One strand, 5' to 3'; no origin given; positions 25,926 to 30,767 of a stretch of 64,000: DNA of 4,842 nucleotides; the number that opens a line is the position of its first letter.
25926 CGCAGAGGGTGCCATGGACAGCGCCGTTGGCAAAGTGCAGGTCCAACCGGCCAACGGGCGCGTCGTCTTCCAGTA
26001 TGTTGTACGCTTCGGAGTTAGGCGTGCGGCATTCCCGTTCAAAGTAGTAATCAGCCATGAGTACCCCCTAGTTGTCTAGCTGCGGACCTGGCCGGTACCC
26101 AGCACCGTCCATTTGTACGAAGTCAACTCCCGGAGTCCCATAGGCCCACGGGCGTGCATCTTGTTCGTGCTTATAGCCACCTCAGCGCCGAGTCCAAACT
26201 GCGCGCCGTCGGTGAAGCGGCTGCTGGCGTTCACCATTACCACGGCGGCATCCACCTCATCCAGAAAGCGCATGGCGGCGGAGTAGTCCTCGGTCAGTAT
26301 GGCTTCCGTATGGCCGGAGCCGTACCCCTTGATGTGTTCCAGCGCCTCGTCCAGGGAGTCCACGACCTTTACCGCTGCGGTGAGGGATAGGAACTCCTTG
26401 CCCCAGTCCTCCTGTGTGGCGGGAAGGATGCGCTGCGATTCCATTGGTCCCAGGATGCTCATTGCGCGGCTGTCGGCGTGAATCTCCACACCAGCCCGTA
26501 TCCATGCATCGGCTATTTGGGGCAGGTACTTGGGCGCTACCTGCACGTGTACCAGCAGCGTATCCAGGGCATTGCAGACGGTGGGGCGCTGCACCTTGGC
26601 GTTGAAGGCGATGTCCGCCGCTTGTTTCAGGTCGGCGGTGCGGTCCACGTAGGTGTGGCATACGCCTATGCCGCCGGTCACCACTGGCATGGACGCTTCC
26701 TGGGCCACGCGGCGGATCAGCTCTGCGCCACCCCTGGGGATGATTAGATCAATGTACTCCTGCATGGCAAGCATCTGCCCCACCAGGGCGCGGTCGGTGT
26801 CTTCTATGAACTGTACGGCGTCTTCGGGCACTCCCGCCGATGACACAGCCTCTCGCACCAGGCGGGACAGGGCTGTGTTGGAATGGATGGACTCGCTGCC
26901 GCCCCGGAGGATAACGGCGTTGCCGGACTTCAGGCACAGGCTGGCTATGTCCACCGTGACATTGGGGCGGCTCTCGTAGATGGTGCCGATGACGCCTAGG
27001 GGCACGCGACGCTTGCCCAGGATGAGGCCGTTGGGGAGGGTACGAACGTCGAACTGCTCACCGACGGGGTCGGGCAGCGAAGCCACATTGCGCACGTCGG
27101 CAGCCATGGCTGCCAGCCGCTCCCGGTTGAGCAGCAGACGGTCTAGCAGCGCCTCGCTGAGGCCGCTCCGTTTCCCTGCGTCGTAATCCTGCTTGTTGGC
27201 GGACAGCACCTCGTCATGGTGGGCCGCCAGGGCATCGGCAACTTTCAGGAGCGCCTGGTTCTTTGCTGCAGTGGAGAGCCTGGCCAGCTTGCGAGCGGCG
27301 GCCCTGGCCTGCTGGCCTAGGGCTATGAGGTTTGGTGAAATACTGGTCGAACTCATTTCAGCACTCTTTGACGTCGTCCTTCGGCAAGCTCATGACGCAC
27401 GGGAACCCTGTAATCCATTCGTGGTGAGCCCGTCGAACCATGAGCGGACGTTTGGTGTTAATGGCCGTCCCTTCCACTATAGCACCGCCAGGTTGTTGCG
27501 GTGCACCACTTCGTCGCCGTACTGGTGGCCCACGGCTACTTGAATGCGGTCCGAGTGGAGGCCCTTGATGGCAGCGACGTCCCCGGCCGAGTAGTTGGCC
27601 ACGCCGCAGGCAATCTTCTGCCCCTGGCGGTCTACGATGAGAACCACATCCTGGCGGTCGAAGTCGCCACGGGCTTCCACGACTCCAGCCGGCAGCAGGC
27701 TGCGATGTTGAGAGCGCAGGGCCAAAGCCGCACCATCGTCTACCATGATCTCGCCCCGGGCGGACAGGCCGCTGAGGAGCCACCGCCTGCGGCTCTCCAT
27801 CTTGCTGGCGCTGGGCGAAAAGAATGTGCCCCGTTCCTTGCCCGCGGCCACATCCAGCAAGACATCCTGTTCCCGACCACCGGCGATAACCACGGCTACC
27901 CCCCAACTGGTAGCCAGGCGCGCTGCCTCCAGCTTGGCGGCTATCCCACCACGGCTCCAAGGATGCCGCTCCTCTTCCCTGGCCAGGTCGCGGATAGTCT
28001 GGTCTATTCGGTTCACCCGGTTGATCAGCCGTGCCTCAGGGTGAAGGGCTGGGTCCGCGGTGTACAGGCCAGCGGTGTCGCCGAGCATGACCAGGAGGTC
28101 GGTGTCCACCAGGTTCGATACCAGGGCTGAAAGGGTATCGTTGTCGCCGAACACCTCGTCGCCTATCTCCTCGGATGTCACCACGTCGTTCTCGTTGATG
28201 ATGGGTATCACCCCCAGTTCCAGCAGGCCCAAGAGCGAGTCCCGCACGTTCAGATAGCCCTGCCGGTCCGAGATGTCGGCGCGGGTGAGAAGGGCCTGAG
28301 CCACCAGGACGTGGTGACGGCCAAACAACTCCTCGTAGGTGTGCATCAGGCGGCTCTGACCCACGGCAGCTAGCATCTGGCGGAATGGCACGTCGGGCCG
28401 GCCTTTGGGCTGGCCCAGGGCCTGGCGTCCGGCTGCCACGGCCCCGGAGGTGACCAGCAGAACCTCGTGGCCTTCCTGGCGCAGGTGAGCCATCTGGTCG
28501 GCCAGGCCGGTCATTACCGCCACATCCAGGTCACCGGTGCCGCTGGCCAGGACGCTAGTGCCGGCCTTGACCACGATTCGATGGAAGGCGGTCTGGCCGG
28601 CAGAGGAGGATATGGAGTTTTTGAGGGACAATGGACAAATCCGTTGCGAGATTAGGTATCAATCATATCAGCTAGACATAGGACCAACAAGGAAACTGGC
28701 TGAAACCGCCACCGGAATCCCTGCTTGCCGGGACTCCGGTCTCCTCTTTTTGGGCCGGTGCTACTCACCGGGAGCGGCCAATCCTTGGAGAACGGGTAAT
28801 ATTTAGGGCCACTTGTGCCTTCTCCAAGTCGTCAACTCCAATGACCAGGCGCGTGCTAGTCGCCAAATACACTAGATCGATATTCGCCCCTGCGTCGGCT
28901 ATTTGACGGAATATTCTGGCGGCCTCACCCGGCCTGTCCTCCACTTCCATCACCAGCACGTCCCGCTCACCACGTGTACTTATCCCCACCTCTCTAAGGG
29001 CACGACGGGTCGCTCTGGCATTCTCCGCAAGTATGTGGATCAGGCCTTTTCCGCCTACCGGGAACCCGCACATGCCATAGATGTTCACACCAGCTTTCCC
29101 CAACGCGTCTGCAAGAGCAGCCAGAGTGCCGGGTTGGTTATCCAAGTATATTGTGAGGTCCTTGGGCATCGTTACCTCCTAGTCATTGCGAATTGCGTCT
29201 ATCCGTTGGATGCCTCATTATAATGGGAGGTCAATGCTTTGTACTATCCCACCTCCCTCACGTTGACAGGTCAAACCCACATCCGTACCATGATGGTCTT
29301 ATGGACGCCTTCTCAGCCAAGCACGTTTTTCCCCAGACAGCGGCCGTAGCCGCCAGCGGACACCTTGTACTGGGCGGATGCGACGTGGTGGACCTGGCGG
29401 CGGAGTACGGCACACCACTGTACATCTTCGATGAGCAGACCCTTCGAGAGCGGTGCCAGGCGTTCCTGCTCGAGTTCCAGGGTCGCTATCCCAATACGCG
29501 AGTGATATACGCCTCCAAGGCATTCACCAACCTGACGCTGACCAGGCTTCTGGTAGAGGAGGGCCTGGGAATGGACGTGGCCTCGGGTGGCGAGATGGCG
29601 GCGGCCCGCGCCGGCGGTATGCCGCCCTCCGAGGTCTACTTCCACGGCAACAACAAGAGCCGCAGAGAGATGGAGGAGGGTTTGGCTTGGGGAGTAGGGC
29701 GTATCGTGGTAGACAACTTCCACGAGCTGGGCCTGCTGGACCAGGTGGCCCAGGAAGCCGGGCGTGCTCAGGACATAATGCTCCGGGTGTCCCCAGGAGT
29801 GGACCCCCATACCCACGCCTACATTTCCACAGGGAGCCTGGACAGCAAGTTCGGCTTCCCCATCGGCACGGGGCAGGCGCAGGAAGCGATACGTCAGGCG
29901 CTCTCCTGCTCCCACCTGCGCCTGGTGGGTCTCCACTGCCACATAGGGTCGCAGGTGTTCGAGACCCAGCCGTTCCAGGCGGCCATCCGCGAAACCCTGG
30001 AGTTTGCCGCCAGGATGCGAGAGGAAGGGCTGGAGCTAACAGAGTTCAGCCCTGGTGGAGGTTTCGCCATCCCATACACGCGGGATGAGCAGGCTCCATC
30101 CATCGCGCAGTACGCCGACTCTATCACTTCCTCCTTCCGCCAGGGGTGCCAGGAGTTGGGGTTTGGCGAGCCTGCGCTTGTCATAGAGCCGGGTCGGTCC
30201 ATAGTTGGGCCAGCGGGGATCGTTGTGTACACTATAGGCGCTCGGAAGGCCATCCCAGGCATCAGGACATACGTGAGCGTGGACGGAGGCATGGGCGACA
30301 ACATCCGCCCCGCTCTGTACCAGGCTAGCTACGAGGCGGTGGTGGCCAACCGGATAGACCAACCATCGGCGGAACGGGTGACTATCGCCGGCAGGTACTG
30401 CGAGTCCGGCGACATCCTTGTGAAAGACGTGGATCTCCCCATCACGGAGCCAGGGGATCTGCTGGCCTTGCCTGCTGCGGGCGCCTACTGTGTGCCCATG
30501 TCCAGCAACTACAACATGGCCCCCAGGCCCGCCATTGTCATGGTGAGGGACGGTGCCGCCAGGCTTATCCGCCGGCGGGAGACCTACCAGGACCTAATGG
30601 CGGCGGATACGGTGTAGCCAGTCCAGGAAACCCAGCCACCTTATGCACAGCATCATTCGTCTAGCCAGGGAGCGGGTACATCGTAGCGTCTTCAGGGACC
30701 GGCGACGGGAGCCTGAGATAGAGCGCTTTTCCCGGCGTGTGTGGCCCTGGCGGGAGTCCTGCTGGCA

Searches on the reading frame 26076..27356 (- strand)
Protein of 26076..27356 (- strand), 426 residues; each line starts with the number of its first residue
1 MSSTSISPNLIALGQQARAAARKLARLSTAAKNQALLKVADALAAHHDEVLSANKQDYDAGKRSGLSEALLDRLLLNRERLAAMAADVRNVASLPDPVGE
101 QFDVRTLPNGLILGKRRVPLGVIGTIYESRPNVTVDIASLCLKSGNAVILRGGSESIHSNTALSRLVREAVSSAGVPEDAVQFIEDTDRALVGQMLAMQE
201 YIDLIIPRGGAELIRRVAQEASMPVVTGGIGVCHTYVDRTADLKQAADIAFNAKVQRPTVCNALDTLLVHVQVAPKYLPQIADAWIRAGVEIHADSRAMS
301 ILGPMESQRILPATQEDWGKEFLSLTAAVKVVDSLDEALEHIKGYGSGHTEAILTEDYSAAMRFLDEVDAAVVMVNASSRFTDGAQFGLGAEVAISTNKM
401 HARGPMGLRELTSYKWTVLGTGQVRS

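Call 58: search_protein_families(library=pfam, max_evalue=0.00001, proteins=[window:26076-27356:-])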
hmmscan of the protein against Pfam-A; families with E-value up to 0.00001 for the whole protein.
window:26076-27356:- (426 aa): 1 family
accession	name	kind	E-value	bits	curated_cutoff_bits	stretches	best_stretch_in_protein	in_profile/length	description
PF00171.27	Aldedh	-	6.8e-25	88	23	1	15-308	36-314/461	Aldehyde dehydrogenase family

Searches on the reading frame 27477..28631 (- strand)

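Call 58: search_protein_families(library=pfam, max_evalue=0.00001, proteins=[window:27477-28631:-])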
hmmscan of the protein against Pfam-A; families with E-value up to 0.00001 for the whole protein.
window:27477-28631:- (384 aa): 2 families
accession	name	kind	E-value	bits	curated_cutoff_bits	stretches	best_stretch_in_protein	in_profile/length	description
PF00696.33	AA_kinase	-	3.9e-37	128.7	24.9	1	18-249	2-232/234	Amino acid kinase family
PF01472.26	PUA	-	5.8e-20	71.5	24.8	1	293-363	1-70/74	PUA domain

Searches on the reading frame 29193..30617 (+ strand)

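Call 58: search_protein_families(library=pfam, max_evalue=0.00001, proteins=[window:29193-30617:+])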
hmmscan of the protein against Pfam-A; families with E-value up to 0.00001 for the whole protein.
window:29193-30617:+ (474 aa): 2 families
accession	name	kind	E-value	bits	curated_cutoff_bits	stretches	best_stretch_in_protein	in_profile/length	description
PF02784.22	Orn_Arg_deC_N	-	3.4e-60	203.9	23.4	1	84-338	4-246/247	Pyridoxal-dependent decarboxylase, pyridoxal binding domain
PF00278.28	Orn_DAP_Arg_deC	-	4.2e-18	65.9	23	1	187-430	5-95/95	Pyridoxal-dependent decarboxylase, C-terminal sheet domain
